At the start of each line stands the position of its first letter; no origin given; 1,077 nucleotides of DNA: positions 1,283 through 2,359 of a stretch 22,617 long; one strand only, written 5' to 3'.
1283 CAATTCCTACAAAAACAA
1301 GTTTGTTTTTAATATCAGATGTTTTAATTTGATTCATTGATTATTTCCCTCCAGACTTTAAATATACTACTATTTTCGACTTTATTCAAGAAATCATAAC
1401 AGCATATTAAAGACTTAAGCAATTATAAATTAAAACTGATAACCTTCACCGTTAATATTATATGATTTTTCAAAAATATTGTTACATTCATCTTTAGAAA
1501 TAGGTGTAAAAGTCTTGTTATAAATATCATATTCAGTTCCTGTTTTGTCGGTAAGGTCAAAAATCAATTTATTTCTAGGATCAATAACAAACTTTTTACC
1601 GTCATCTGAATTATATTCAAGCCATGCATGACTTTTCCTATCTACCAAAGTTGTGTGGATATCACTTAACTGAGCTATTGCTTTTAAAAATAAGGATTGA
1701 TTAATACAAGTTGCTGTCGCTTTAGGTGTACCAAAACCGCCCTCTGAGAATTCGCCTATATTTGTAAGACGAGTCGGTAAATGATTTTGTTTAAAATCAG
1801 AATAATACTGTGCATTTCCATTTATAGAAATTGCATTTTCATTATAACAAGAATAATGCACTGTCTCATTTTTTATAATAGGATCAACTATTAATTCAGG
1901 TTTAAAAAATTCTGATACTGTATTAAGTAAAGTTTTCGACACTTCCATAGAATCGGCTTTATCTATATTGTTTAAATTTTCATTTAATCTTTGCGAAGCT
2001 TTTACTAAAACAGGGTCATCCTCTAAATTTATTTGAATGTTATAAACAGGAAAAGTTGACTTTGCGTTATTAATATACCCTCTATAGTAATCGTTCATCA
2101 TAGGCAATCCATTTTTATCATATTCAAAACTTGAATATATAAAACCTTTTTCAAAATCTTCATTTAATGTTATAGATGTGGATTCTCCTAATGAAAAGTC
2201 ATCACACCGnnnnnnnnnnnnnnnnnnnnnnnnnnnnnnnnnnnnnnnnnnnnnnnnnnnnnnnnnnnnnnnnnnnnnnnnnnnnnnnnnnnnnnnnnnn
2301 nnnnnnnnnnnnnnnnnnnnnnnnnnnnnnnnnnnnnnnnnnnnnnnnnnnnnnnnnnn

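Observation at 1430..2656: Paralogous effector-like proteins with a transglutaminase-like / papain-fold Cys-His-Asp core (copy 1)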

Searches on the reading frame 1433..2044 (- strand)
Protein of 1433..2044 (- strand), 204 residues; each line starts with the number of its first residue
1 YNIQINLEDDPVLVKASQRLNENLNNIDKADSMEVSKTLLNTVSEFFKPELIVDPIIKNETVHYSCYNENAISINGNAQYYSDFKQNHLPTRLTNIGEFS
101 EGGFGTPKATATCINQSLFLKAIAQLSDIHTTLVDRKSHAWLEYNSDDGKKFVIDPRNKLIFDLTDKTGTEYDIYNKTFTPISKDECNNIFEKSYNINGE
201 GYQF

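Call 30: search_solved_structures(query=A3, max_evalue=10, show_alignments=5)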
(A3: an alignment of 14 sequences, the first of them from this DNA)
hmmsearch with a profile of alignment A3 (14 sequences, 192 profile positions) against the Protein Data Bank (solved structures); distinct sequences matched with E-value up to 10: 3.
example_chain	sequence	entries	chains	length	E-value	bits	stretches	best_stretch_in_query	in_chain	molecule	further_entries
4pon_A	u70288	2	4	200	0.29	14.1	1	108-174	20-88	Putative RNA methylase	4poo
8h0s_A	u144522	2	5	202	0.32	14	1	108-175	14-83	Putative rRNA methylase YtqB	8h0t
2yfv_C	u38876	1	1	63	0.43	13.6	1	136-186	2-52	SCM3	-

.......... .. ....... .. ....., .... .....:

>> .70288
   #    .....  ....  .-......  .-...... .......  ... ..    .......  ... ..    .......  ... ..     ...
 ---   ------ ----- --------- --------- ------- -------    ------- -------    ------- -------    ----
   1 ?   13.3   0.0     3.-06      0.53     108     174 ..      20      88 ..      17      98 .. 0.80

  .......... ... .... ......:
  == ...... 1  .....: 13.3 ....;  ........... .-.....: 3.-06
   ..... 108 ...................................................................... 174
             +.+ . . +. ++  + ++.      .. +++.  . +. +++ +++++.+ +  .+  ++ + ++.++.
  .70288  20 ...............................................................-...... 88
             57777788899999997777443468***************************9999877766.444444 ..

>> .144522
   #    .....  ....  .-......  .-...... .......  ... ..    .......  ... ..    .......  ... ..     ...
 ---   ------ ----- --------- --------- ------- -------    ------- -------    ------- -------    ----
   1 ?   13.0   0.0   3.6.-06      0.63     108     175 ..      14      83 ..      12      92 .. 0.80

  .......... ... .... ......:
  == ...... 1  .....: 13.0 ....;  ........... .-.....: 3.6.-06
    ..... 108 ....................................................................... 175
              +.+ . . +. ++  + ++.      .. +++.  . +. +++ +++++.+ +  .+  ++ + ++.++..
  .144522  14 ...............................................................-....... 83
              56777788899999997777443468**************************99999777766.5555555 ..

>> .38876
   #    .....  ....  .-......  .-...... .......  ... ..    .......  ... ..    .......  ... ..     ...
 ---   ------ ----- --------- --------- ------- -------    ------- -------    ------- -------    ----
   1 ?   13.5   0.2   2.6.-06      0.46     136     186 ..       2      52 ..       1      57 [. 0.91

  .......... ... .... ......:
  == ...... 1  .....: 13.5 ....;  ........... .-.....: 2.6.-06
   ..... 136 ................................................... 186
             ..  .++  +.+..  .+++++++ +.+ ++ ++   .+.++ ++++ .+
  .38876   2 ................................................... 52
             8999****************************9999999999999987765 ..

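Call 31: search_protein_families(library=pfam, alignment_id=A3, max_evalue=10)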
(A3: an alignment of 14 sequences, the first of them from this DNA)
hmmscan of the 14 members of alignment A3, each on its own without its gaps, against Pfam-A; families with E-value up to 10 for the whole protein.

A. member 1, seq(204 aa): 2 families
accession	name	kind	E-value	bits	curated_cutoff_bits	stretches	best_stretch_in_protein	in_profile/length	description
PF21305.2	type_II_gspD_N0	-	0.12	12.7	27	1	38-59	10-31/71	GspD-like, N0 domain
PF05108.18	T7SS_ESX1_EccB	-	0.25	10.4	27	1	120-161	173-211/474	Type VII secretion system ESX-1, transport TM domain B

B. families by the number of members that match (of 14 scanned): 12 families
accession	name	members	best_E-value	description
PF13471.12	Transglut_core3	5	0.015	Transglutaminase-like superfamily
PF01841.26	Transglut_core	2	0.0006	Transglutaminase-like superfamily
PF14381.12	EDR1_CTR1_ARMC3_pept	1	1.3e-06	EDR1/CTR1/ARMC3, peptidase-like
PF25530.1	EF-hand_SWAP70_N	1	0.021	Switch-associated protein 70-like, N-terminal EF-hand domain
PF14989.11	CCDC32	1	0.026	Coiled-coil domain containing 32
PF24597.1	TPR_DOP1_M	1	0.044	DOP1 middle TPR domain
PF09000.15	Cytotoxic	1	0.074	Cytotoxic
PF07855.17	ATG101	1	0.099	Autophagy-related protein 101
PF21305.2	type_II_gspD_N0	1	0.12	GspD-like, N0 domain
PF05108.18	T7SS_ESX1_EccB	1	0.25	Type VII secretion system ESX-1, transport TM domain B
PF01135.25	PCMT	1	0.27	Protein-L-isoaspartate(D-aspartate) O-methyltransferase (PCMT)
PF19087.6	DUF5776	1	0.46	Domain of unknown function (DUF5776)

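Call 40: predict_structure(alignment_id=A3)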
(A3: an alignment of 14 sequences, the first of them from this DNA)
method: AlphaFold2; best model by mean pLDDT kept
length: 204 residues; sequences in the alignment: 14
mean_pLDDT: 87.7   pTM: 0.84
mean pLDDT of the five models: 87.7, 85.0, 84.5, 84.3, 83.2
residues with pLDDT >= 90: 124; 70-90: 62; 50-70: 18; < 50: 0
segments of 3 or more residues with pLDDT < 50: none
pLDDT, mean of each block of 10 residues (from residue 1): 89 96 95 97 91 74 67 72 74 91 84 94 94 90 94 96 96 94 94 75 79
secondary structure, 60 per line:
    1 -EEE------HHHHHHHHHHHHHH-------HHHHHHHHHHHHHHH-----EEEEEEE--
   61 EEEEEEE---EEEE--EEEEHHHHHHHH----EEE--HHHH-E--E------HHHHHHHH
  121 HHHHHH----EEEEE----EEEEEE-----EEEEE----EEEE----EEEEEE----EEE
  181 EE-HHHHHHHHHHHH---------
elements in order: E2-4 H11-24 H32-46 E52-58 E61-67 E71-74 E77-80 H81-88 E93-95 H98-101 H113-126 E131-135 E140-145 E151-155 E160-163 E168-173 E178-182 H184-195
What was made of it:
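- On Transglutaminase-like / papain-fold superfamily (Pfam clan Peptidase_CA): AF2 domain model pLDDT 87.7: Cys at the start of helix 113-126, His before strand 140-145, Asp at the end of strand 151-155 (call 40). Only secondary-structure placement is available (call 40).
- The AF2 domain model has pLDDT 87.7 and pTM 0.84, with Cys at the N-terminus of helix 113-126 (model numbering), His just before strand 140-145 and Asp at the end of strand 151-155 (call 40).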

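Call 53: fold_search(model_id=the predicted structure, library=pdb)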
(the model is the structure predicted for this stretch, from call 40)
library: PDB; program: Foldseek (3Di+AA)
matches with E <= 10: 315; with E <= 0.001: 0
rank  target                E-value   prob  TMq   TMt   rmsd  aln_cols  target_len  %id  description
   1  3u88_A                7.1e-02  0.25  0.20  0.10  19.1       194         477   13  Crystal structure of human menin in complex with MLL1 and LEDGF (released 2012-02-15)
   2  3u88_B                1.3e-01  0.23  0.21  0.10  18.8       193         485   14  Crystal structure of human menin in complex with MLL1 and LEDGF (released 2012-02-15)
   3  3u85_A                1.4e-01  0.21  0.20  0.10  18.2       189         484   15  Crystal structure of human menin in complex with MLL1 (released 2012-02-15)
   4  8ig0_A                1.8e-01  0.20  0.22  0.10  18.4       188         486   14  Crystal structure of menin in complex with DS-1594b (released 2023-03-22)
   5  3u84_A                1.8e-01  0.16  0.20  0.09  18.6       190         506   14  Crystal Structure of Human Menin (released 2012-02-15)
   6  7o9t                  2.1e-01  0.20  0.21  0.11  17.8       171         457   13  Crystal structure of Human Menin in apo form (released 2022-07-27)
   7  9z4x_B                2.1e-01  0.20  0.23  0.10  17.6       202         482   13  MENIN IN COMPLEX WITH JNJ-75276617 (Bleximenib) (released 2025-11-26)
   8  9c4v_A                2.2e-01  0.84  0.36  0.17   7.4       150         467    9  Menin mutant G331D in complex with MLL peptide (released 2025-05-14)
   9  8va5                  2.3e-01  0.82  0.35  0.17   6.1       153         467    9  Menin mutant - T349M in complex with Ziftomenib (KO-539) (released 2024-11-20)
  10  6pkc_A                2.3e-01  0.69  0.32  0.15   9.1       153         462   10  Inhibition of Human Menin by VTP-50469 (released 2019-12-18)
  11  8ig0_D                2.3e-01  0.23  0.22  0.10  18.1       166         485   13  Crystal structure of menin in complex with DS-1594b (released 2023-03-22)
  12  6b41                  2.6e-01  0.23  0.21  0.10  17.8       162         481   14  Menin bound to M-525 (released 2018-01-24)
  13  9c92_B                2.8e-01  0.80  0.36  0.17   6.1       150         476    9  Crystal structure of menin in complex with inhibitor compound 15 (released 2025-01-15)
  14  7o9x                  2.8e-01  0.16  0.21  0.11  18.1       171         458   12  Crystal structure of Human Menin with fragment 16 (released 2022-07-27)
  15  9z4x_C                3.0e-01  0.18  0.23  0.10  17.9       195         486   11  MENIN IN COMPLEX WITH JNJ-75276617 (Bleximenib) (released 2025-11-26)
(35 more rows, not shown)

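Call 54: find_homologous_proteins(query=A3, max_evalue=0.01)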
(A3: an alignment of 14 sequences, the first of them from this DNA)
Query A3 (14 sequences): 1721 candidates shared short words with the query, none scored E <= 0.01.
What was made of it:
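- Tried and rejected: find_homologous_proteins with the domain alignment A3 returned nothing, not even the query proteins, so I treat it as uninformative (call 54).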

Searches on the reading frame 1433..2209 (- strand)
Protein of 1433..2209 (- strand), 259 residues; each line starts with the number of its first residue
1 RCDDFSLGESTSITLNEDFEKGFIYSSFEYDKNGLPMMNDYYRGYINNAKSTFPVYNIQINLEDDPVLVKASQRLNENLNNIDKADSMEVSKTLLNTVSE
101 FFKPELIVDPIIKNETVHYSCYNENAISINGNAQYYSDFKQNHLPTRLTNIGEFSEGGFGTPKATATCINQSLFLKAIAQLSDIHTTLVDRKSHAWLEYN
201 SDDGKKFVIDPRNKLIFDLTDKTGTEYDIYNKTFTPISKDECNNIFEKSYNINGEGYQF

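Call 82: search_protein_families(library=pfam, alignment_id=A6, max_evalue=10)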
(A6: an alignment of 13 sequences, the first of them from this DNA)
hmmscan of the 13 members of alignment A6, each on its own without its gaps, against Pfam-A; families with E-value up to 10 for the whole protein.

A. member 1, seq(259 aa): 0 families

B. families by the number of members that match (of 13 scanned): 14 families
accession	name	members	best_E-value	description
PF13471.12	Transglut_core3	4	0.022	Transglutaminase-like superfamily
PF14381.12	EDR1_CTR1_ARMC3_pept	2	1e-07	EDR1/CTR1/ARMC3, peptidase-like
PF01841.26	Transglut_core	2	0.0011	Transglutaminase-like superfamily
PF22200.2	ExsA_N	1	0.0018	ExsA N-terminal regulatory domain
PF06788.19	UPF0257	1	0.0078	Uncharacterised protein family (UPF0257)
PF14989.11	CCDC32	1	0.037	Coiled-coil domain containing 32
PF25530.1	EF-hand_SWAP70_N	1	0.046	Switch-associated protein 70-like, N-terminal EF-hand domain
PF24597.1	TPR_DOP1_M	1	0.046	DOP1 middle TPR domain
PF07855.17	ATG101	1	0.06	Autophagy-related protein 101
PF00166.26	Cpn10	1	0.076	Chaperonin 10 Kd subunit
PF09000.15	Cytotoxic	1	0.095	Cytotoxic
PF03176.21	MMPL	1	0.11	MMPL family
PF04670.18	Gtr1_RagA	1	0.14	Gtr1/RagA G protein conserved region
PF03306.18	AAL_decarboxy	1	0.15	Alpha-acetolactate decarboxylase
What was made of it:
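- Closest known: Classical transglutaminase-core proteins. Same: There are weak Pfam hits in 4-5 family members (calls 31, 82).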
